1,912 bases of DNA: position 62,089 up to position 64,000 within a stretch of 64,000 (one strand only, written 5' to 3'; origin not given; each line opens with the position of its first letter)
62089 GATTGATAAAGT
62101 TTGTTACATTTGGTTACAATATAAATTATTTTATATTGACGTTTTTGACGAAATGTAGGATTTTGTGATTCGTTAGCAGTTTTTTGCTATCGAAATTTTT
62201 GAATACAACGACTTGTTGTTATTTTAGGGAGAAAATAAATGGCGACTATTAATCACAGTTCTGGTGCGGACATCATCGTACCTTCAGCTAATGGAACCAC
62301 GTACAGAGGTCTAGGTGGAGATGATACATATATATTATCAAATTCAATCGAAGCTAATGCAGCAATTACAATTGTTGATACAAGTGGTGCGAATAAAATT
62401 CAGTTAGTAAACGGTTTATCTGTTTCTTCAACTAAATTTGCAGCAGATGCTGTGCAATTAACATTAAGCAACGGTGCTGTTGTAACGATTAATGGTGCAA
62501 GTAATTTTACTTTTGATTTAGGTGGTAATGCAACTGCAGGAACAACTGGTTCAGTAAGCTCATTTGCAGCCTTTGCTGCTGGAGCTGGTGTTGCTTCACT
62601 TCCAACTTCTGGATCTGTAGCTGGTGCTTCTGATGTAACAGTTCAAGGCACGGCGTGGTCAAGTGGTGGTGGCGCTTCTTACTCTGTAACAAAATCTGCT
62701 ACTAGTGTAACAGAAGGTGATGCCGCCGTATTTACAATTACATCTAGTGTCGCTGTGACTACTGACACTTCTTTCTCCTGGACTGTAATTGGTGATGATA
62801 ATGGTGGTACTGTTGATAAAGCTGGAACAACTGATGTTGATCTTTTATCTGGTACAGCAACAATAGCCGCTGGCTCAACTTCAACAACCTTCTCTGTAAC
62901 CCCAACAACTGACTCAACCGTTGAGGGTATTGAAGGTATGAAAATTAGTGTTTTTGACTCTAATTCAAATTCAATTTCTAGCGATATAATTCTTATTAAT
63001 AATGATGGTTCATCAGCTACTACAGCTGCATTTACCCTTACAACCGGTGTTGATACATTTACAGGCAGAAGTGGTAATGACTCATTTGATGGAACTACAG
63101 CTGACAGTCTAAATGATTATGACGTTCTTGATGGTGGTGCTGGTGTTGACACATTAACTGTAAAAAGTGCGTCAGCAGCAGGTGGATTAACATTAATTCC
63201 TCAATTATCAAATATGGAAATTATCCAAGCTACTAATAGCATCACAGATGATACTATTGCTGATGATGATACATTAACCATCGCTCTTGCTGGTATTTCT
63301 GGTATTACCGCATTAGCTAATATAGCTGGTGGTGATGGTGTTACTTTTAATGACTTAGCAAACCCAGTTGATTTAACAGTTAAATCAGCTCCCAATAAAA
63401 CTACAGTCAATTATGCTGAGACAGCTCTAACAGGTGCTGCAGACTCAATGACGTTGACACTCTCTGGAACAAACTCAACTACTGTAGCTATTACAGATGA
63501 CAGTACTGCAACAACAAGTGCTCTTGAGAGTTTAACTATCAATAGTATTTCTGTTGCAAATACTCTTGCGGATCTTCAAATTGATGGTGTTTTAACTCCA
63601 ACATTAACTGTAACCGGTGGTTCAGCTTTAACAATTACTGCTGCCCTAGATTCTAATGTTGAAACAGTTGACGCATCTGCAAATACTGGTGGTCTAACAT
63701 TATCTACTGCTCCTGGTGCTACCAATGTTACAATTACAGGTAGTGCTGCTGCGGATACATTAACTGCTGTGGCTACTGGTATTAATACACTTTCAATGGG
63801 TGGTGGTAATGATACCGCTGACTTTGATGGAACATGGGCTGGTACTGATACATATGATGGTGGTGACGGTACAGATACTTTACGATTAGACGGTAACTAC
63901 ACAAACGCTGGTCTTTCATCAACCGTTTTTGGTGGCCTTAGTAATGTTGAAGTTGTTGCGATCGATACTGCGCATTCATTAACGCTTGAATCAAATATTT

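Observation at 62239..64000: Giant RsaA-like surface protein begins with the same module that ends the metzincin and FG-GAP proteins: candidate S-layer plus Sap-like editing-protease system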

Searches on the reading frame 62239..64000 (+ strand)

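Call 5: search_protein_families(library=pfam, proteins=[window:62239-64000:+], max_evalue=1)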
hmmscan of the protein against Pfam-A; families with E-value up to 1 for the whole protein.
window:62239-64000:+ (587 aa): 0 families

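Call 7: search_protein_families(library=ncbifam, proteins=[window:62239-64000:+], max_evalue=1)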
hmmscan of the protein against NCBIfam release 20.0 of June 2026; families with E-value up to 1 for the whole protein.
window:62239-64000:+ (587 aa): 0 families

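Call 21: search_solved_structures(query=window:62239-64000:+, max_evalue=10, show_alignments=3)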
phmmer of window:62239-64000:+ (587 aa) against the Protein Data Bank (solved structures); distinct sequences matched with E-value up to 10: 0.

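Call 57: find_homologous_proteins(query=window:62239-64000:+, max_evalue=0.00001)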
Query window:62239-64000:+ (587 aa): 92 proteins with E <= 0.00001 among 8000 candidates.
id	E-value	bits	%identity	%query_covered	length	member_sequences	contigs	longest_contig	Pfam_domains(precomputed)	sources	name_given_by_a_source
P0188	6.5e-217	740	69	100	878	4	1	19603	-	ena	-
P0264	1.6e-198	679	76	80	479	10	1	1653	-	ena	-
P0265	1.4e-189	649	66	92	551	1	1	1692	-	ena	-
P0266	1.2e-183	630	73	82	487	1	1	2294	-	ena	-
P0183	1.2e-182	627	62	99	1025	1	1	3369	PF00353.26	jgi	jgi:hypothetical protein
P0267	3.2e-173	595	64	86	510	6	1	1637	-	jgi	jgi:hypothetical protein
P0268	2.4e-168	579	77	65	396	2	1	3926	-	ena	-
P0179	2.5e-158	546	64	78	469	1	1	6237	-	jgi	-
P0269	7.9e-154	531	58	98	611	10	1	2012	PF00353.26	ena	-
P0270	2.4e-150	520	66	72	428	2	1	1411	-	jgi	jgi:hypothetical protein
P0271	1.1e-135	472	52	100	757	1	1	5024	-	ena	-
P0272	3.3e-110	388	50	82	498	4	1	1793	-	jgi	jgi:hypothetical protein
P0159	7.9e-108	380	63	56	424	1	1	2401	PF01520.24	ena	-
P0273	4.9e-103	364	61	56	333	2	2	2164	-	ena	-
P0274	4.9e-102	361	57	60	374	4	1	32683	-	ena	-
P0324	1.0e-21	96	38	40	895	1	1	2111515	PF03160.21,PF00353.26,PF13946.12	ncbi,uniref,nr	ncbi:Calx-beta domain-containing protein [Synechococcus sp. WH 8109]|uniref:beta strand repeat-conta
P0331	1.3e-11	62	33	75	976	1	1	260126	PF03160.21,PF00353.26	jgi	jgi:hypothetical protein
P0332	2.5e-11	61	32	74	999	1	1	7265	PF03160.21,PF13946.12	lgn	-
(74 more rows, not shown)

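Call 70: predict_structure(alignment_id=A4)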
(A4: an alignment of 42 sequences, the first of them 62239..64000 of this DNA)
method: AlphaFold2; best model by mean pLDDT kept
length: 587 residues; sequences in the alignment: 42
mean_pLDDT: 85.1   pTM: 0.62
mean pLDDT of the five models: 85.1, 84.7, 84.0, 83.8, 83.7
residues with pLDDT >= 90: 313; 70-90: 190; 50-70: 49; < 50: 35
segments of 3 or more residues with pLDDT < 50: 96-103, 124-144
pLDDT, mean of each block of 10 residues (from residue 1): 87 89 89 86 86 82 77 85 84 56 51 56 44 31 65 93 95 91 91 89 95 95 79 94 90 71 90 92 92 94 94 90 96 82 89 95 91 97 92 91 96 95 83 97 94 95 96 95 96 89 96 90 94 85 95 58 80 82 64
secondary structure, 60 per line:
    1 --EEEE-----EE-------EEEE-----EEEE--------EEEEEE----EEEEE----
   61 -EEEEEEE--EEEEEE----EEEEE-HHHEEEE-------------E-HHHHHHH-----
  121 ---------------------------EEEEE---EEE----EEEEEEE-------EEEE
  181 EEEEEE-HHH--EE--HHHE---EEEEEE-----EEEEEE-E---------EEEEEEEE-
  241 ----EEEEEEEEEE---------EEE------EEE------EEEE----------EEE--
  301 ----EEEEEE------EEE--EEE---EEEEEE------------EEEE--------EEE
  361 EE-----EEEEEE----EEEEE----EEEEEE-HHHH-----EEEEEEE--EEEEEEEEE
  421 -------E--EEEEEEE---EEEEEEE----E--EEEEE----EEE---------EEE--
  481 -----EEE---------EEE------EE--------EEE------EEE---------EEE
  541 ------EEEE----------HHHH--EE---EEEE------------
elements in order: E3-6 E21-24 E30-33 E42-47 E52-56 E62-68 E71-76 E81-85 E90-93 H109-115 E148-152 E156-158 E163-169 E177-186 E204-209 E215-220 E232-239 E245-254 E264-266 E273-275 E282-285 E296-298 E305-310 E317-319 E322-324 E328-333 E346-349 E358-362 E368-373 E378-382 E387-392 H394-397 E403-409 E412-420 E431-437 E441-447 E455-459 E464-466 E476-478 E486-488 E498-500 E517-519 E526-528 E538-540 E547-550 H561-564 E572-575

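Call 72: fold_search(model_id=the predicted structure, library=pdb)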
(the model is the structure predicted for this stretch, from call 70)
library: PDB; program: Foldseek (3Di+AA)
matches with E <= 10: 1953; with E <= 0.001: 4
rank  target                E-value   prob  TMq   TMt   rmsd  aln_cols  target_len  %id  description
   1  6p5t_C                1.8e-04  1.00  0.27  0.21  15.1       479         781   18  Surface-layer (S-layer) RsaA protein from Caulobacter crescentus bound to strontium and iodide (released 2020-01-15)
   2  6p5t_D                2.1e-04  1.00  0.16  0.13  15.8       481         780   19  Surface-layer (S-layer) RsaA protein from Caulobacter crescentus bound to strontium and iodide (released 2020-01-15)
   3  2dpk                  5.8e-04  1.00  0.15  0.57   4.6       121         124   18  The Crystal Structure of the Primary Ca2+ Sensor of the Na+/Ca2+ Exchanger (released 2006-06-13)
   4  6p5t_A                5.8e-04  1.00  0.23  0.18  15.6       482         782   18  Surface-layer (S-layer) RsaA protein from Caulobacter crescentus bound to strontium and iodide (released 2020-01-15)
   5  3gin_A                1.2e-03  1.00  0.15  0.63   4.2       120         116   15  Crystal structure of E454K-CBD1 (released 2009-04-21)
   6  8sgt_A                1.6e-03  1.00  0.16  0.14   8.5       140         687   14  Cryo-EM structure of human NCX1 in Ca2+ bound, activated state (group II in the presence of 0.5 mM Ca2+) (released 2023-10-11)
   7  7usl_C                1.7e-03  0.80  0.16  0.14  29.0       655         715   11  Integrin alphaM/beta2 ectodomain in complex with adenylate cyclase toxin RTX751 and M1F5 Fab (released 2022-08-17)
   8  3gin_B                2.1e-03  1.00  0.15  0.61   4.5       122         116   15  Crystal structure of E454K-CBD1 (released 2009-04-21)
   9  8jp0                  2.1e-03  1.00  0.16  0.13   7.6       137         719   16  structure of human sodium-calciumexchanger NCX1 (released 2024-01-03)
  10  3rb5_A                2.2e-03  1.00  0.16  0.36   9.0       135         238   15  Crystal structure of calcium binding domain CBD12 of CALX1.1 (released 2011-11-02)
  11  3frp_G                2.5e-03  1.00  0.11  0.25   6.9       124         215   12  Crystal Structure of Cobra Venom Factor, a Co-factor for C3- and C5 convertase CVFBb (released 2009-04-28)
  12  9iv8                  2.7e-03  1.00  0.15  0.12   8.3       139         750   14  Cryo-EM structure of human NCX1 in PIP2 diC8 bound state (released 2025-03-19)
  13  3e9t_A                2.8e-03  1.00  0.16  0.69   3.6       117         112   14  Crystal structure of Apo-form Calx CBD1 domain (released 2009-09-01)
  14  3ead_B                3.0e-03  1.00  0.14  0.63   3.6       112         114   16  Crystal structure of CALX-CBD1 (released 2009-09-08)
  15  3rb7_B                3.5e-03  1.00  0.15  0.35   8.8       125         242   17  Crystal structure of CBD12 from CALX1.2 (released 2011-11-02)
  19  6p5t_B                4.8e-03  0.97  0.15  0.12  15.6       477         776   18  Surface-layer (S-layer) RsaA protein from Caulobacter crescentus bound to strontium and iodide (released 2020-01-15)
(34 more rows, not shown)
